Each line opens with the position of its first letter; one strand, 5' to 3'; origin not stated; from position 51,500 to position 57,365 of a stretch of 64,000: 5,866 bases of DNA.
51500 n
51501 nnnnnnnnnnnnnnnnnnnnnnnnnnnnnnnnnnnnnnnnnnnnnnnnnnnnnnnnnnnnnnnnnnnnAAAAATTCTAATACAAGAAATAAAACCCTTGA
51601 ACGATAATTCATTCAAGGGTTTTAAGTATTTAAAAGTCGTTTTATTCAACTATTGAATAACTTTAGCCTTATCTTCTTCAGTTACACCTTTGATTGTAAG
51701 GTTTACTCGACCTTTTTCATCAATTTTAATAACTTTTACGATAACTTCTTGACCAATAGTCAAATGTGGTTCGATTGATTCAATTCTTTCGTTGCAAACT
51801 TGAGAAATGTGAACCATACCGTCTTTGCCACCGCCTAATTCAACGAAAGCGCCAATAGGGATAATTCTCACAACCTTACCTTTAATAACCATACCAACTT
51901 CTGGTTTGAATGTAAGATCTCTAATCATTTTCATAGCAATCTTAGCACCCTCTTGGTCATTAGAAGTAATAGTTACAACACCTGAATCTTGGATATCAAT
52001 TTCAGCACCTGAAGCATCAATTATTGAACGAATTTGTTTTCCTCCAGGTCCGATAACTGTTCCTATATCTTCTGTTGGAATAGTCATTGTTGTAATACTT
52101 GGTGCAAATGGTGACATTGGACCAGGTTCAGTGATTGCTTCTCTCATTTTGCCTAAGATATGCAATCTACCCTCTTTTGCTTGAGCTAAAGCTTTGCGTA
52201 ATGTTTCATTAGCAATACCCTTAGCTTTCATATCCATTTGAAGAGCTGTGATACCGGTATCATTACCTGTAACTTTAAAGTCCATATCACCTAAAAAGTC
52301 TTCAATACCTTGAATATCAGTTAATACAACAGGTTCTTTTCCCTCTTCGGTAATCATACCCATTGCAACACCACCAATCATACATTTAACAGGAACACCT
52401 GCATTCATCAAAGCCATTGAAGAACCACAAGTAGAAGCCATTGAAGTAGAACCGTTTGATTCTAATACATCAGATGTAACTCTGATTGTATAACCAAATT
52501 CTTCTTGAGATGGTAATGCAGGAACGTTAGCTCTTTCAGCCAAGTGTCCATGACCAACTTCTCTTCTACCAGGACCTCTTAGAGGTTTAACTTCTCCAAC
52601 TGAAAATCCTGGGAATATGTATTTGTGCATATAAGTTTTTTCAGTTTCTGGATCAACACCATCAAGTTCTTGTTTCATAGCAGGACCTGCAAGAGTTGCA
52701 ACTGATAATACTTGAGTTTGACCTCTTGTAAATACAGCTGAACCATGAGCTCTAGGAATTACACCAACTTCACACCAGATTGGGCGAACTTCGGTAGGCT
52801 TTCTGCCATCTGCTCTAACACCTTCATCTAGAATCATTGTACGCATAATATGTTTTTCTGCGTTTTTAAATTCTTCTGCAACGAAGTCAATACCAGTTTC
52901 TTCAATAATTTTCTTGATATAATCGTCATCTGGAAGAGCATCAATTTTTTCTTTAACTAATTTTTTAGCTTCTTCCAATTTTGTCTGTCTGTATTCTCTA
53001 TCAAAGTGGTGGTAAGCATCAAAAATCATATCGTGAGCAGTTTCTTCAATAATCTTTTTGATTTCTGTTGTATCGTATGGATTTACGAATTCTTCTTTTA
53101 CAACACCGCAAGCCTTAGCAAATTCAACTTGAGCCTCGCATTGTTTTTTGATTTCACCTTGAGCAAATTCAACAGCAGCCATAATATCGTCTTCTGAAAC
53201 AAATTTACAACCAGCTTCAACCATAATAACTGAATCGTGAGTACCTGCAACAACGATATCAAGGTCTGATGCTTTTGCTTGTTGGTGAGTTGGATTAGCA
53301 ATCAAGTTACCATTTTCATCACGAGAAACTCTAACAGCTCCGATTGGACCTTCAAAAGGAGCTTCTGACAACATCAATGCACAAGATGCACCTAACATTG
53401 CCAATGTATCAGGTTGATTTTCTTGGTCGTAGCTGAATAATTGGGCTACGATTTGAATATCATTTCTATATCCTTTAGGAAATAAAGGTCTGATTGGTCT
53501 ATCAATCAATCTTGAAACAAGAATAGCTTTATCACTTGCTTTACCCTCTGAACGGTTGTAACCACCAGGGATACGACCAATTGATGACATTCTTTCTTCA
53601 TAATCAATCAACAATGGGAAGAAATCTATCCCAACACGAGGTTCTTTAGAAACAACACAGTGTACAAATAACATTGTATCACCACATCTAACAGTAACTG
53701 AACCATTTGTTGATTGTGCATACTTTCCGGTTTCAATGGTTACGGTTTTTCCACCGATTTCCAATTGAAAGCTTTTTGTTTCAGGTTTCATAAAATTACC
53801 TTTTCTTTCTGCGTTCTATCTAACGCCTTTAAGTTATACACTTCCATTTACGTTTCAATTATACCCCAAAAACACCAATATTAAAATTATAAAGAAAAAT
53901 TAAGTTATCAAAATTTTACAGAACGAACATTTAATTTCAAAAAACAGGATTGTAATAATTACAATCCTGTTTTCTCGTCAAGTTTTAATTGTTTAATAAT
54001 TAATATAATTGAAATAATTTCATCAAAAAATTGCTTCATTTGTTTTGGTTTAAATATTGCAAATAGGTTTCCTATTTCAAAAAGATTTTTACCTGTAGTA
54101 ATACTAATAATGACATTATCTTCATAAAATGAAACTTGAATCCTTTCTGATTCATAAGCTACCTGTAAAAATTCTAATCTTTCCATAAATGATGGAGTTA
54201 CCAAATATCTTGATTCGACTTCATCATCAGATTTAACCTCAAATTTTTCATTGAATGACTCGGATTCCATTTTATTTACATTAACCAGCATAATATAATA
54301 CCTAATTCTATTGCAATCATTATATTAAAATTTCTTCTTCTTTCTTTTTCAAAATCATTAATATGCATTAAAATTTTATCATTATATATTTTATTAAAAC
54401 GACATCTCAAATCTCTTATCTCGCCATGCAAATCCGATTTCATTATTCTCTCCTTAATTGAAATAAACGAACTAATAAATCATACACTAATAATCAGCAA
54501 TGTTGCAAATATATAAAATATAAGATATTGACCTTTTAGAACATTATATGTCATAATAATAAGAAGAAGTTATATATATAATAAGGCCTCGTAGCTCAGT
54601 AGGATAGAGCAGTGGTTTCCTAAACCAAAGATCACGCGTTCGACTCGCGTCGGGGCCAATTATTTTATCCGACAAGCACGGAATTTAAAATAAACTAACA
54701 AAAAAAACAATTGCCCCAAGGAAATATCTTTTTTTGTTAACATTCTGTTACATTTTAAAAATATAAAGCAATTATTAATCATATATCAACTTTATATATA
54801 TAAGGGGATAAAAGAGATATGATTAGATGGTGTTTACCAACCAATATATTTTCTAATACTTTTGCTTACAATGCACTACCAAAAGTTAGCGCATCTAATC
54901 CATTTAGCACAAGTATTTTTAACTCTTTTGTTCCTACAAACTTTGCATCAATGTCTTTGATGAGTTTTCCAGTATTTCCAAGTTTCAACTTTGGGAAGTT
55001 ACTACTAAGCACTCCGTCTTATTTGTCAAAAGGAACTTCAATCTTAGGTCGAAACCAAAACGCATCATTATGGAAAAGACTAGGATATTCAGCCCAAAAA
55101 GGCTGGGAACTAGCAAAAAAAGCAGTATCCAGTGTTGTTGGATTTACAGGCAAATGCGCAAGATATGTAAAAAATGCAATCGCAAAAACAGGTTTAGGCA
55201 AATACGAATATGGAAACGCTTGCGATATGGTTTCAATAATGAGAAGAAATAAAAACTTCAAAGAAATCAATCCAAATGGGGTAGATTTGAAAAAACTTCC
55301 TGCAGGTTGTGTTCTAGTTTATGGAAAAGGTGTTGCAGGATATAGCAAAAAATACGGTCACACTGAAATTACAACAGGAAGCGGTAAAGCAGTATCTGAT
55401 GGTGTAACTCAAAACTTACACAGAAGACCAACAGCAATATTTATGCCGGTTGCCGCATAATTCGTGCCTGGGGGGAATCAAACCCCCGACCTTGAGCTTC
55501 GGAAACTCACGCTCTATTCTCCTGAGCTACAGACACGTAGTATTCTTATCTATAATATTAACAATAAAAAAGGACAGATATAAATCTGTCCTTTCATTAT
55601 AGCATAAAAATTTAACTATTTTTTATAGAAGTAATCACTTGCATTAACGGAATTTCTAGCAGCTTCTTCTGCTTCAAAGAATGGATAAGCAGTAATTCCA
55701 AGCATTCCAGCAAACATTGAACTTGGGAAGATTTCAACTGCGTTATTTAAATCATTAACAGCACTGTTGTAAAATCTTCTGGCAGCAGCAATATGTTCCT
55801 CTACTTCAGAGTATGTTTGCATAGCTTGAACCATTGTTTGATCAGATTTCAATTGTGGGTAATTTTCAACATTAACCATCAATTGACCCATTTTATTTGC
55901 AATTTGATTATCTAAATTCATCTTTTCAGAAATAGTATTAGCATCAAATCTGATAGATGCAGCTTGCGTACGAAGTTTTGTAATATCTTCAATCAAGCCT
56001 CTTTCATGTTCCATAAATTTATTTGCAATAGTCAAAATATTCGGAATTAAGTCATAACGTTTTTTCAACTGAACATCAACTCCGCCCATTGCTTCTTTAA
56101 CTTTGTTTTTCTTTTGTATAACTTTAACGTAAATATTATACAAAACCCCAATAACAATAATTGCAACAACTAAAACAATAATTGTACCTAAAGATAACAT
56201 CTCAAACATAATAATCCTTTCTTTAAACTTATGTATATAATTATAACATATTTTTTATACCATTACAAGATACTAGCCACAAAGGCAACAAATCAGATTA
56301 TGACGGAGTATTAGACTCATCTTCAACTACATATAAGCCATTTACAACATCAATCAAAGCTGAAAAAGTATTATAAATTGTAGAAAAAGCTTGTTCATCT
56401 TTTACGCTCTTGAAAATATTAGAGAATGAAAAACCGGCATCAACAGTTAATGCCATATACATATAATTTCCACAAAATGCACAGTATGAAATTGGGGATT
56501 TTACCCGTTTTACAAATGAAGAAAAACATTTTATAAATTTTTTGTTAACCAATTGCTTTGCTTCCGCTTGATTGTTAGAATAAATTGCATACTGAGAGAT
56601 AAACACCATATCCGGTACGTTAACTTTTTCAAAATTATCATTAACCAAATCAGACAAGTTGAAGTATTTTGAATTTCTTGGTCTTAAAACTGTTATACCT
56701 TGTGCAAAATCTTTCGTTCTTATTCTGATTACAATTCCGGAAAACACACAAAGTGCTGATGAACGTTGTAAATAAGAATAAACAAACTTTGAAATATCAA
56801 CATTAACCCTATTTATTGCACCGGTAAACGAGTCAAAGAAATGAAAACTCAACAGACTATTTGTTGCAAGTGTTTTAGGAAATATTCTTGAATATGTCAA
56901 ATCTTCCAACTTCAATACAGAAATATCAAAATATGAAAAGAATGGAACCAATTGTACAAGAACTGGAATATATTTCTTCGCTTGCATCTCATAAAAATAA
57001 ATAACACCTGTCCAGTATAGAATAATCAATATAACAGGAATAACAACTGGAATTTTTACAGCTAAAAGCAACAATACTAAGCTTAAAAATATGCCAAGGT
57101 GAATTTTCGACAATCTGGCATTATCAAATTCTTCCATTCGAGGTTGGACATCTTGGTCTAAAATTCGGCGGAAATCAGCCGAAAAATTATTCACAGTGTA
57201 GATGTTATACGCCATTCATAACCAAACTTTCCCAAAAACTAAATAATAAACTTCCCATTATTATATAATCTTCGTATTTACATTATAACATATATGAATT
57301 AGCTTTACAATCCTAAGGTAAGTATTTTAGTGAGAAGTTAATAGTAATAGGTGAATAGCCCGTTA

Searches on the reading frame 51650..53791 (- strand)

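Call 34: search_protein_families(library=pfam, proteins=[window:51650-53791:-], max_evalue=0.001)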
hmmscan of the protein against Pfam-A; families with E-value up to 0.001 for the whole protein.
window:51650-53791:- (713 aa): 6 families
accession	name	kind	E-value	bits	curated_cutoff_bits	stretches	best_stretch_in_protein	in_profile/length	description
PF01138.27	RNase_PH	-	7.4e-53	178.9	25.5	2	334-467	1-130/130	3' exoribonuclease family, domain 1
PF00575.29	S1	-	7.4e-18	65.2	22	1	629-701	1-74/74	S1 RNA binding domain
PF03725.20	RNase_PH_C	-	1.6e-17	63.6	20.8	2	148-211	1-65/67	3' exoribonuclease family, domain 2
PF00013.35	KH_1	-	3e-12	46.6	21.5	1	567-625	2-66/66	KH domain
PF03726.19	PNPase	-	4.5e-08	33.9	24.6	1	243-331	1-81/81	Polyribonucleotide nucleotidyltransferase, RNA binding domain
PF22675.2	KH-I_KHDC4-BBP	-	0.00057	20.1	30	0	577-615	9-47/76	KHDC4/BBP-like, KH-domain type I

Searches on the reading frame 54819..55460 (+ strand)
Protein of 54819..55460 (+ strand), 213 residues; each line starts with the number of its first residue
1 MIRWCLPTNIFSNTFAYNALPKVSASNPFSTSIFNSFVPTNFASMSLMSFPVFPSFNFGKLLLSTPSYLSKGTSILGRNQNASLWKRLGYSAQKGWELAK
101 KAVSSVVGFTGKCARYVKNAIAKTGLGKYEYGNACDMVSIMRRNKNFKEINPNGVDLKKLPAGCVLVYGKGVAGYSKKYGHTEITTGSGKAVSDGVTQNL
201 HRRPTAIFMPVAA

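Call 34: search_protein_families(library=pfam, proteins=[window:54819-55460:+], max_evalue=0.001)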
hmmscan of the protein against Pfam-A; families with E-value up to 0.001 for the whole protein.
window:54819-55460:+ (213 aa): 1 family
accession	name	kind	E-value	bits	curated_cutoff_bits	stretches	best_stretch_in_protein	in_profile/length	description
PF05257.22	CHAP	-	5.5e-05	24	26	1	110-187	7-68/81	CHAP domain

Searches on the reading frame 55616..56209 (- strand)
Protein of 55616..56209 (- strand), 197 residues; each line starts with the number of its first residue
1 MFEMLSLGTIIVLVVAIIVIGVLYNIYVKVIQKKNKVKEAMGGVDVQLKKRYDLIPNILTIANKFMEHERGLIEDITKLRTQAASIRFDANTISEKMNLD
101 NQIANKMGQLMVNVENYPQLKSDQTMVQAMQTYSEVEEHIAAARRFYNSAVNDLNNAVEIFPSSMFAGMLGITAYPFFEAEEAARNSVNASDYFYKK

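Call 34: search_protein_families(library=pfam, proteins=[window:55616-56209:-], max_evalue=0.001)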
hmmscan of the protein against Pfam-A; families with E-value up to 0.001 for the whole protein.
window:55616-56209:- (197 aa): 1 family
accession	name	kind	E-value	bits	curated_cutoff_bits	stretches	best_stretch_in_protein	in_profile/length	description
PF04011.17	LemA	-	8e-43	146.3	26.2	1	41-189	2-146/149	LemA family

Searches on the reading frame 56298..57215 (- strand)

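Call 8: search_protein_families(library=pfam, proteins=[window:56298-57215:-], max_evalue=0.01)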
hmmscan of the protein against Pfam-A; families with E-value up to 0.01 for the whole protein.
window:56298-57215:- (305 aa): 1 family
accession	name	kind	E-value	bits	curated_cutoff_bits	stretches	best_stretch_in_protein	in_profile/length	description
PF11335.13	DUF3137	-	2.1e-16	60.5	26.1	1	157-294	2-137/139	Protein of unknown function (DUF3137)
